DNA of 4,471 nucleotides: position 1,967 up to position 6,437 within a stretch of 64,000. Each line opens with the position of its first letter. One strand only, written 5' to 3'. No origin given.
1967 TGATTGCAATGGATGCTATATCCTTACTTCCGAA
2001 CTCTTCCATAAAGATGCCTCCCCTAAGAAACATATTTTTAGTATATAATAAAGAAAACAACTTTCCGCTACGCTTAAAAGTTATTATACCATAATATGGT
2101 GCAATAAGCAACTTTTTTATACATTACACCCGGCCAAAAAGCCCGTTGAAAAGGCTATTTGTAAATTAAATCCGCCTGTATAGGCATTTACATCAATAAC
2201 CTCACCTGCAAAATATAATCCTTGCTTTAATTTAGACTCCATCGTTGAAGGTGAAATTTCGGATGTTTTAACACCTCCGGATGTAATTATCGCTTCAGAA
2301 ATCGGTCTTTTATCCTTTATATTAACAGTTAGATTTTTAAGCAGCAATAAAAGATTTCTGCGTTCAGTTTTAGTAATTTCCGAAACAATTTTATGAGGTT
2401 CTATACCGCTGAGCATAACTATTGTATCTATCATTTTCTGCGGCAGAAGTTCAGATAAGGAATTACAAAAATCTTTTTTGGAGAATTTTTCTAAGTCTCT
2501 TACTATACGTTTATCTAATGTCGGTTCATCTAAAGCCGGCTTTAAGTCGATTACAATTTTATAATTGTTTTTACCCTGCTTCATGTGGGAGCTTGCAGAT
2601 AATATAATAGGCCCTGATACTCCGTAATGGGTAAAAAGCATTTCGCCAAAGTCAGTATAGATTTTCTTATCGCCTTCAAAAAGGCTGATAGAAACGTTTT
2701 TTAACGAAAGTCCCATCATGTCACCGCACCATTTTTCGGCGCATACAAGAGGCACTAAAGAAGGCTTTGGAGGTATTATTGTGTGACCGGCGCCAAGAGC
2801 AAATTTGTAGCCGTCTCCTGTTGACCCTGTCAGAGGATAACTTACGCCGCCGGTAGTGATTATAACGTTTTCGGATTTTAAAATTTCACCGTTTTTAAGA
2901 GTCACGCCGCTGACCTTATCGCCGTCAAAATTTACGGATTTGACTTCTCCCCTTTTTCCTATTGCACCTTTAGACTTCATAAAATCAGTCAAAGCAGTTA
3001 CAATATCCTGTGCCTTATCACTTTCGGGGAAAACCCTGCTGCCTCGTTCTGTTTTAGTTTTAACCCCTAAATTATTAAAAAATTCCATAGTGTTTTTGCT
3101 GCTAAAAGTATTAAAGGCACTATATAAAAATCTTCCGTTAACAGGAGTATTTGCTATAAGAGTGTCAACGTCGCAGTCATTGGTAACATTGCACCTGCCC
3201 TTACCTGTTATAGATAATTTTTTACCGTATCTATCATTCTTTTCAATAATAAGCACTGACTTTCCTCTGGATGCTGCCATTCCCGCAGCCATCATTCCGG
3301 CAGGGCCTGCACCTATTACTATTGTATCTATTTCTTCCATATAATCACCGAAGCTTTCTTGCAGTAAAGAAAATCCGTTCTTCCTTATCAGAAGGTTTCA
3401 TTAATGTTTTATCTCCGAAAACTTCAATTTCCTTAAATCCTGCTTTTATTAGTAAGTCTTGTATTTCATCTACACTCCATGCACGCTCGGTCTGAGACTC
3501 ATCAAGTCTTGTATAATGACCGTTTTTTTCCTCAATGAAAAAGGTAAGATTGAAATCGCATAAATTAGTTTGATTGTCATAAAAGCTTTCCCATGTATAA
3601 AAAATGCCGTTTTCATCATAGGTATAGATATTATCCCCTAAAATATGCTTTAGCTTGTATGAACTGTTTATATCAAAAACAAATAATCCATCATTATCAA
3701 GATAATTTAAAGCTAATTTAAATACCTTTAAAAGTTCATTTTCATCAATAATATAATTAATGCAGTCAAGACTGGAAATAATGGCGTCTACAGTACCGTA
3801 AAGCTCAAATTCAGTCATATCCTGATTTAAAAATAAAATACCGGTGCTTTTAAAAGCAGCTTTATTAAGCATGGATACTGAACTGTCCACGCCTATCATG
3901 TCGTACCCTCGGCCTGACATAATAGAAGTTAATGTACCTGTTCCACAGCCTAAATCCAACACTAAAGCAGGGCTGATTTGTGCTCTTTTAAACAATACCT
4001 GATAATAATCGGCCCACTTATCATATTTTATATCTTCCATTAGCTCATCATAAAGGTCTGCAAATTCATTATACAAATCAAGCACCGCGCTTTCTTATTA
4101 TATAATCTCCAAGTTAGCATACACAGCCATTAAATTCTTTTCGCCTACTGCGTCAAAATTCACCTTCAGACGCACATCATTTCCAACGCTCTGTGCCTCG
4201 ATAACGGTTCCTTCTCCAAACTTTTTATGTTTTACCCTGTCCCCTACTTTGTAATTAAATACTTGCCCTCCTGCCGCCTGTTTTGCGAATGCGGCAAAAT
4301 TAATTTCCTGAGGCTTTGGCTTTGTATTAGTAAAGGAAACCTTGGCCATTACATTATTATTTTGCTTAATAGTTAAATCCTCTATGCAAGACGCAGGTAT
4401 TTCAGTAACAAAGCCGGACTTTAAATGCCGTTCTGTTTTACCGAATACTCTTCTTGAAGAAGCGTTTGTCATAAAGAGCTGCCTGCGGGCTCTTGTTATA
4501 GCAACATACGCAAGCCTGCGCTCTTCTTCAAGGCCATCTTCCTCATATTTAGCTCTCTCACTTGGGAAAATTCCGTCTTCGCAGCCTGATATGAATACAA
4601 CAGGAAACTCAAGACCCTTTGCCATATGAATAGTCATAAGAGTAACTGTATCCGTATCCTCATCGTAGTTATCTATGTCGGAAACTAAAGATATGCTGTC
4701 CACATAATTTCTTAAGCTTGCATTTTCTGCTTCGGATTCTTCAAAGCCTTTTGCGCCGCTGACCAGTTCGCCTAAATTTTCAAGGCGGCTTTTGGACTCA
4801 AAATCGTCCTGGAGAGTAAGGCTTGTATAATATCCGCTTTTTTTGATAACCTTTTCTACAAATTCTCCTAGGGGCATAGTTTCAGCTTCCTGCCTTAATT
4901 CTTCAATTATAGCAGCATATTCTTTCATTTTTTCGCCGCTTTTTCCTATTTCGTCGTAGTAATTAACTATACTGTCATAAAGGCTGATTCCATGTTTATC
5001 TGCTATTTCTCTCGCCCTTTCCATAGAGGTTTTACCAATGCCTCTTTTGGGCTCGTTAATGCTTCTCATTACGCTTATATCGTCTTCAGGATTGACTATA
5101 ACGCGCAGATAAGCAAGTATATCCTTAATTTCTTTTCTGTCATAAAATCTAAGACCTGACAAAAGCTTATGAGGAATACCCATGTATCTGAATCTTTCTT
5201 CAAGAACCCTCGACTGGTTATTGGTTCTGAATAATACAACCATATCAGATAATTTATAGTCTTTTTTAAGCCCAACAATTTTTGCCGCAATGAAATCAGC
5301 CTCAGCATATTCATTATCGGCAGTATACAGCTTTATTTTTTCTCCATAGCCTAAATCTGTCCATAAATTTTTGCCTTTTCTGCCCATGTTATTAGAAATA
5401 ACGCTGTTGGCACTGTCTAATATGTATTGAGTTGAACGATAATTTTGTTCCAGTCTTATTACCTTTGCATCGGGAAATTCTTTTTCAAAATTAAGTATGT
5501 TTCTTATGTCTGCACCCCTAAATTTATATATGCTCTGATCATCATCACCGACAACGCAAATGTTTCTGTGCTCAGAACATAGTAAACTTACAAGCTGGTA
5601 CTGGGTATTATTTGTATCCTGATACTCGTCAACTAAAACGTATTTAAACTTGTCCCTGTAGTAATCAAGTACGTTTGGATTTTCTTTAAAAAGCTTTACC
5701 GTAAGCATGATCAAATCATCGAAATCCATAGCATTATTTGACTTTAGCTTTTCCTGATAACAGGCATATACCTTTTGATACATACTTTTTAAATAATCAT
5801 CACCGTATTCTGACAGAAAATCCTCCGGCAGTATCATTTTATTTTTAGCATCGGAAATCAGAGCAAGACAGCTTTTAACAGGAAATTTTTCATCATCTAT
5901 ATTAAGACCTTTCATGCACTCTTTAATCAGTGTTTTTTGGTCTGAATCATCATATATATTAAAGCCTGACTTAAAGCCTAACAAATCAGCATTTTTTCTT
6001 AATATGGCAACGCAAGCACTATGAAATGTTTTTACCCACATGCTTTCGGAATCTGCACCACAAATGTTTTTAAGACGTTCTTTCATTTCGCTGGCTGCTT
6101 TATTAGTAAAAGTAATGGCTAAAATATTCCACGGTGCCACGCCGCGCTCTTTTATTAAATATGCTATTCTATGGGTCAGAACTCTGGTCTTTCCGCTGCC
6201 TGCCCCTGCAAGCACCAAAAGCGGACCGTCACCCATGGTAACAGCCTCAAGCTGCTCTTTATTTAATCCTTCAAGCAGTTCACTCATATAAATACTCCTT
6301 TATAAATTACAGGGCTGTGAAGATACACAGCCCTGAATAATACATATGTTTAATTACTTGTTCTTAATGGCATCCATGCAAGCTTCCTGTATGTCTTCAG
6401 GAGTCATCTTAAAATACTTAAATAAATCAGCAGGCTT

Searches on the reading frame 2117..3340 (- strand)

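Call 104: search_protein_families(library=pfam, proteins=[window:2117-3340:-], max_evalue=0.00001)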
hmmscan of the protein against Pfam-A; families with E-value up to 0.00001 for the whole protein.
window:2117-3340:- (407 aa): 11 families
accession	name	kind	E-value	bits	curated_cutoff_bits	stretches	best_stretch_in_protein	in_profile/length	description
PF03486.20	HI0933_like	-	4.6e-84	282.1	50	1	5-404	2-242/244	HI0933-like protein Rossmann domain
PF22780.1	HI0933_like_1st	-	4.8e-41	140.8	27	1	192-352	1-165/165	HI0933-like protein barrel and H2TH domain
PF01134.28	GIDA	-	2.8e-12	46.8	22.1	0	5-39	1-36/391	Glucose inhibited division protein A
PF00890.30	FAD_binding_2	-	1.4e-09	38.1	20.4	1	5-38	1-34/414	FAD binding domain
PF12831.13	FAD_oxidored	-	1.1e-07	31.9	27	1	5-148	1-126/416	FAD dependent oxidoreductase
PF01266.30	DAO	-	6.1e-07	29.7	27.9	0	5-39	1-35/353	FAD dependent oxidoreductase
PF07992.20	Pyr_redox_2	-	1.5e-06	28.3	26.1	1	5-170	2-114/291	Pyridine nucleotide-disulphide oxidoreductase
PF01494.25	FAD_binding_3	-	2.1e-06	27.6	22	1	4-37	2-35/349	FAD binding domain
PF13450.12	NAD_binding_8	-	4.2e-06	27.4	21.9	0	8-39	1-32/68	NAD(P)-binding Rossmann-like domain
PF00070.33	Pyr_redox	-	5.6e-06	27.2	22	0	6-39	2-35/82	Pyridine nucleotide-disulphide oxidoreductase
PF13738.12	Pyr_redox_3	-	7.3e-06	25.9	30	0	7-35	1-30/305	Pyridine nucleotide-disulphide oxidoreductase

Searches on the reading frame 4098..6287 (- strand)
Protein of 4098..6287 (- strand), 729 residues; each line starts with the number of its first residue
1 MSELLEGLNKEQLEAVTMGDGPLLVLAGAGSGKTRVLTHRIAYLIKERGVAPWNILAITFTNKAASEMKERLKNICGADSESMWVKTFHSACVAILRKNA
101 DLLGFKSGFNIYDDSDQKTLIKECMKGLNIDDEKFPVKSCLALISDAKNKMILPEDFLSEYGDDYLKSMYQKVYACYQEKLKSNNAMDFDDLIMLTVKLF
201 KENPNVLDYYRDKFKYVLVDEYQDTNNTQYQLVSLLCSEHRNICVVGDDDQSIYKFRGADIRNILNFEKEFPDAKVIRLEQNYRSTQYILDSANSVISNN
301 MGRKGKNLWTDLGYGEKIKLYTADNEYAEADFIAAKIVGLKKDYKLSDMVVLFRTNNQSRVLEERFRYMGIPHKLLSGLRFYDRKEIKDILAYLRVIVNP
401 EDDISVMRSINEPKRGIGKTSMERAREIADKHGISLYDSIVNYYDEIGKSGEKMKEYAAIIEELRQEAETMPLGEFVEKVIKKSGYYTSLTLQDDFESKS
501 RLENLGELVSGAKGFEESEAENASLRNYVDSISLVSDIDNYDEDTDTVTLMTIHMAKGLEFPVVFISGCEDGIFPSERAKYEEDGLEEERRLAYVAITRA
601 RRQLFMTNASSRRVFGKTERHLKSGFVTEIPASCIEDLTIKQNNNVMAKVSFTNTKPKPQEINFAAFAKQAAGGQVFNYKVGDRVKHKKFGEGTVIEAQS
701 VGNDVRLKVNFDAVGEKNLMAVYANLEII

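Call 73: search_protein_families(library=pfam, proteins=[window:4098-6287:-], max_evalue=0.00001)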
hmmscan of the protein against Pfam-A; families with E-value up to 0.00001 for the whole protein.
window:4098-6287:- (729 aa): 7 families
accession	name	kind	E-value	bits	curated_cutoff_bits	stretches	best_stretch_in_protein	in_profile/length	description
PF00580.27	UvrD-helicase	-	1.3e-100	337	23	1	8-272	1-271/271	UvrD/REP helicase N-terminal domain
PF13361.12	UvrD_C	-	7e-82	276.1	25.6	1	277-610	1-349/350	UvrD-like helicase C-terminal domain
PF13245.12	AAA_19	-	3.5e-25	89.2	25.1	1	12-257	1-134/134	AAA domain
PF21196.3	PcrA_UvrD_tudor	-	3.4e-13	49.7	23.9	1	681-724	1-44/48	PcrA/UvrD tudor domain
PF13538.12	UvrD_C_2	-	1.3e-09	38.2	27.4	1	548-606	2-51/52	UvrD-like helicase C-terminal domain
PF01443.25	Viral_helicase1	-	3.6e-07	30.7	21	0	544-605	178-225/228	Viral superfamily 1 RNA helicase core domain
PF13604.12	AAA_30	-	9.5e-07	29.2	27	0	8-72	2-66/191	AAA domain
